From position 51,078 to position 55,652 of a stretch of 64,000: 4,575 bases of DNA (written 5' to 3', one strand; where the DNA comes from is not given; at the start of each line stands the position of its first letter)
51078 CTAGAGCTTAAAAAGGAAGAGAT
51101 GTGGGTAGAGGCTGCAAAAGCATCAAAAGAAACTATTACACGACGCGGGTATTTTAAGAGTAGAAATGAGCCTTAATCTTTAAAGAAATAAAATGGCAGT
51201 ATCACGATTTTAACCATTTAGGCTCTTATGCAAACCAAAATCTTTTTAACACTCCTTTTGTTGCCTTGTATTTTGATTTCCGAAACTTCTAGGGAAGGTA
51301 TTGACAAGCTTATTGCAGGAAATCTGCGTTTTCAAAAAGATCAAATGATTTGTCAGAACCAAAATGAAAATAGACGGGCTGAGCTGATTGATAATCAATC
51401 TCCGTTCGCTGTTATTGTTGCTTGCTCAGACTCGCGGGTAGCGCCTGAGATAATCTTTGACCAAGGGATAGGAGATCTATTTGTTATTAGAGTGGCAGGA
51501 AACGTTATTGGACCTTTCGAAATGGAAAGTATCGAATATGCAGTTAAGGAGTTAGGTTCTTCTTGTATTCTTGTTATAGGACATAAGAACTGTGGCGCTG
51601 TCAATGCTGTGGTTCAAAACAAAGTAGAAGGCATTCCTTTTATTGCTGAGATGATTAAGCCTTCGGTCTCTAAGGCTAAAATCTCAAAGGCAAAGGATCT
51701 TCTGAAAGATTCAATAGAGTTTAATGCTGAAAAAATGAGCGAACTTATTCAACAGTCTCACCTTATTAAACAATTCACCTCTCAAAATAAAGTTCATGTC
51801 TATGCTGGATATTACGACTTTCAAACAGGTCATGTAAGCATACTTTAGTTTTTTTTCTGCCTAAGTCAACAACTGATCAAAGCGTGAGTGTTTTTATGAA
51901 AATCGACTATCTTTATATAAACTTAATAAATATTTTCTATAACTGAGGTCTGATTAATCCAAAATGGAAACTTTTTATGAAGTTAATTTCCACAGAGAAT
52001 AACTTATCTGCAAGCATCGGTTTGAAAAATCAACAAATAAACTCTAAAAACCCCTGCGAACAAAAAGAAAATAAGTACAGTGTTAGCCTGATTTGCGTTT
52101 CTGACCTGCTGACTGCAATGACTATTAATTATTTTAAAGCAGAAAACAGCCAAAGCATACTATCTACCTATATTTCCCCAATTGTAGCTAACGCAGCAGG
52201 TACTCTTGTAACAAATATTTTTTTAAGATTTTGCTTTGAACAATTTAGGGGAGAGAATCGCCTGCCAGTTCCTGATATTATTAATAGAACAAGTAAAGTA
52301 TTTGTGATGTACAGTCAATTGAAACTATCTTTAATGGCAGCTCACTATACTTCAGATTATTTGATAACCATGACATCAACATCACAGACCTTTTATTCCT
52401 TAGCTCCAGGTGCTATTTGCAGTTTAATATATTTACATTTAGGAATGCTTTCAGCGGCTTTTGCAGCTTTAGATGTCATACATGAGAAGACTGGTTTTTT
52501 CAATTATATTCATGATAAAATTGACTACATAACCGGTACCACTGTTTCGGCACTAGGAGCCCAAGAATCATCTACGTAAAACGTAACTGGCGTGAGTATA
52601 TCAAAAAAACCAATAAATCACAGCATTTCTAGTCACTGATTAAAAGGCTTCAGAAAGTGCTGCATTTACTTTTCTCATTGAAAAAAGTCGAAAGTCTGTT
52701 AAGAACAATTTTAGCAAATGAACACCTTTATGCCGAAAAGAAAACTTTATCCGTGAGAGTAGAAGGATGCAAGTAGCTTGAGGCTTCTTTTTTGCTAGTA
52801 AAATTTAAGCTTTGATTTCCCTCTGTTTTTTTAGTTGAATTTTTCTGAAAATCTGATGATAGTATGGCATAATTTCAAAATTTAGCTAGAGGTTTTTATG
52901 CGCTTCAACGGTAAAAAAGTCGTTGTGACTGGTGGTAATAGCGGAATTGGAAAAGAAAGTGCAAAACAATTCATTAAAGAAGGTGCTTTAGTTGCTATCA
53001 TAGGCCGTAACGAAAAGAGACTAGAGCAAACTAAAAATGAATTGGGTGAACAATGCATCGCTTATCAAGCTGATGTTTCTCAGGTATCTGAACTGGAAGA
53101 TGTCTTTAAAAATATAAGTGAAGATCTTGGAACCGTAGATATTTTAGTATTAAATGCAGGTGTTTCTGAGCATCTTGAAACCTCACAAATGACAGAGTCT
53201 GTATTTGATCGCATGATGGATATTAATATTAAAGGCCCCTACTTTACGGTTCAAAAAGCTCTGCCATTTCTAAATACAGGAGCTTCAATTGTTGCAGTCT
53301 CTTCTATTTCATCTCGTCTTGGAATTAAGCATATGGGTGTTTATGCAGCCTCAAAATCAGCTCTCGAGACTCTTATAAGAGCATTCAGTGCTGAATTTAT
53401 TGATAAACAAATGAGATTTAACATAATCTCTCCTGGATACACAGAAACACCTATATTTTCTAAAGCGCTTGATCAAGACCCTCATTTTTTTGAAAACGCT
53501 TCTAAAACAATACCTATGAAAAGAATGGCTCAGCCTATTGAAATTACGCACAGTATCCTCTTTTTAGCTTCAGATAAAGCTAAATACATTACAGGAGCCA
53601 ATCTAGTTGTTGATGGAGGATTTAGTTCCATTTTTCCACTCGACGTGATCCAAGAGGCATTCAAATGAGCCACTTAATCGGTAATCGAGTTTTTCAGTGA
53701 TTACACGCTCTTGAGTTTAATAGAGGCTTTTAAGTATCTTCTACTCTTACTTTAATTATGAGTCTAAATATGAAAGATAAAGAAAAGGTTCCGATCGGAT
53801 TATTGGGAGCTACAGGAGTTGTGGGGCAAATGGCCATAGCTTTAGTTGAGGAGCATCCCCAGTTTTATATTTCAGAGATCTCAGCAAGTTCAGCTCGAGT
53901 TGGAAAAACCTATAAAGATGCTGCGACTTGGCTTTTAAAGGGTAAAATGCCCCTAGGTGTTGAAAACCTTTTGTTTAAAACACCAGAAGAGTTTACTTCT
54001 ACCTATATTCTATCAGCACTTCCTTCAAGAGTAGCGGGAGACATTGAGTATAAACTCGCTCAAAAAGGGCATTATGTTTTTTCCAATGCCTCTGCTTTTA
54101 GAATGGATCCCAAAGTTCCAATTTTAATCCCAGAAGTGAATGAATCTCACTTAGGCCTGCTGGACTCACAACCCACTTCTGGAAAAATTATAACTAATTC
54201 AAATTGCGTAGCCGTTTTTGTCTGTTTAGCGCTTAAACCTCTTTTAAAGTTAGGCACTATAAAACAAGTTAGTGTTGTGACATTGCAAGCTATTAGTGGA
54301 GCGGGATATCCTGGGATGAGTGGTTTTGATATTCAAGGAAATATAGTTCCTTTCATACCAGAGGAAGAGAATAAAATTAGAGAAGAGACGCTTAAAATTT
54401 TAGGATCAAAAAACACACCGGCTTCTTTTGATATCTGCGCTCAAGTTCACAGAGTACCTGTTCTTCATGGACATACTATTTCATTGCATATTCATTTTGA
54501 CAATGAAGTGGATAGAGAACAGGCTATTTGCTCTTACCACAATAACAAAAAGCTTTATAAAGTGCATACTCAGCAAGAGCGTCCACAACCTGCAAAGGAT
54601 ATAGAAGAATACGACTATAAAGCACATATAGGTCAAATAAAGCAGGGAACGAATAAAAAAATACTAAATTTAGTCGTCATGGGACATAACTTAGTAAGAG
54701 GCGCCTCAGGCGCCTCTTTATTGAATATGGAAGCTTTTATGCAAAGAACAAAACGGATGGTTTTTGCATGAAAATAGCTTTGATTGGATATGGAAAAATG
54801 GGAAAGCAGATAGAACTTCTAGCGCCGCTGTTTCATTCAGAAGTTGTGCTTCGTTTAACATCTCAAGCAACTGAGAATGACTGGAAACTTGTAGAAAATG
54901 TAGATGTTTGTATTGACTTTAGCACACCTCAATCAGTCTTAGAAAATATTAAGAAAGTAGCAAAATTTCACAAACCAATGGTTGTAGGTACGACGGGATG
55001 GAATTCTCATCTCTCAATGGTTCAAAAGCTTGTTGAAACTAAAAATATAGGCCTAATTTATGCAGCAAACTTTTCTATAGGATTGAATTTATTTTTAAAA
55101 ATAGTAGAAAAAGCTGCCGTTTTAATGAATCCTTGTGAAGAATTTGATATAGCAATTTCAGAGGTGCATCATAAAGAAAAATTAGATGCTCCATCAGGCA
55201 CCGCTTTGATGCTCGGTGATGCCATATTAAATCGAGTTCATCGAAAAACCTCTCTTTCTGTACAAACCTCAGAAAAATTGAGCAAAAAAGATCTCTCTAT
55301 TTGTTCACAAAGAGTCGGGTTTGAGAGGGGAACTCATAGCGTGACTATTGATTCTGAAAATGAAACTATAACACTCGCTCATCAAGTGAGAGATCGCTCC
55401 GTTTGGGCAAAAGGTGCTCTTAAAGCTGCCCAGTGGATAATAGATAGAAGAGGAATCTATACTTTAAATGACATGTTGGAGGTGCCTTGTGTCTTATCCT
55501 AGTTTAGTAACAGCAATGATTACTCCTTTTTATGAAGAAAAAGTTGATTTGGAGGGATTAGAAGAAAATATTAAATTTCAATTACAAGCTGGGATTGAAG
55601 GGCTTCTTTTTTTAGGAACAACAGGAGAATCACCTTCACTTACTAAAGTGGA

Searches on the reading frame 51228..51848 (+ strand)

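Call 25: search_protein_families(library=pfam, proteins=[window:51228-51848:+], max_evalue=0.00001)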
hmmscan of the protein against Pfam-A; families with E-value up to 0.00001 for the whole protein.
window:51228-51848:+ (206 aa): 1 family
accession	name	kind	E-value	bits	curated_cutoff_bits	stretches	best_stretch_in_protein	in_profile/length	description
PF00484.24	Pro_CA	-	7.9e-34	117.6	25.7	1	61-203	1-156/156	Carbonic anhydrase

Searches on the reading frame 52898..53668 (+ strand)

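Call 25: search_protein_families(library=pfam, proteins=[window:52898-53668:+], max_evalue=0.00001)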
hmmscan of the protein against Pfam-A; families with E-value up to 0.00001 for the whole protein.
window:52898-53668:+ (256 aa): 5 families
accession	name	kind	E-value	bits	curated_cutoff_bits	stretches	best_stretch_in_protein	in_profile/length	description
PF13561.12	adh_short_C2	-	6.3e-63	212.9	27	1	14-243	5-236/236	Enoyl-(Acyl carrier protein) reductase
PF00106.31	adh_short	-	2.6e-50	171.1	26.6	1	6-191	1-191/195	short chain dehydrogenase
PF08659.16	KR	-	7.6e-15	55.7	22.6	1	8-162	3-162/180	KR domain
PF23441.1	SDR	-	4.8e-09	36.4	27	1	57-242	67-255/258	SDR-like rossmann domain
PF02719.21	Polysacc_synt_2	-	7.4e-06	25.8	20.2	0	8-177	1-166/293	Polysaccharide biosynthesis protein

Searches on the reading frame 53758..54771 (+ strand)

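Call 25: search_protein_families(library=pfam, proteins=[window:53758-54771:+], max_evalue=0.00001)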
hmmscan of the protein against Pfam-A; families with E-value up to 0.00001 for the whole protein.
window:53758-54771:+ (337 aa): 2 families
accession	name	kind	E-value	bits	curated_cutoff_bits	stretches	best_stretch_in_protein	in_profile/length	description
PF02774.23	Semialdhyde_dhC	-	2.7e-27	96.5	26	1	159-313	1-183/184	Semialdehyde dehydrogenase, dimerisation domain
PF01118.30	Semialdhyde_dh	-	2.7e-25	89.5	26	1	13-132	2-118/121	Semialdehyde dehydrogenase, NAD binding domain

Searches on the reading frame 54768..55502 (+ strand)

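Call 25: search_protein_families(library=pfam, proteins=[window:54768-55502:+], max_evalue=0.00001)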
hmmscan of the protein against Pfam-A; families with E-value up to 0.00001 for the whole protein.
window:54768-55502:+ (244 aa): 2 families
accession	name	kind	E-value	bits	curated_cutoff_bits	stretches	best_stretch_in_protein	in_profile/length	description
PF05173.19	DapB_C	-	9e-33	113.4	27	1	105-237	1-121/121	Dihydrodipicolinate reductase, C-terminus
PF01113.26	DapB_N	-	1.1e-16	61.5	25.6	1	1-102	1-124/124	Dihydrodipicolinate reductase, N-terminus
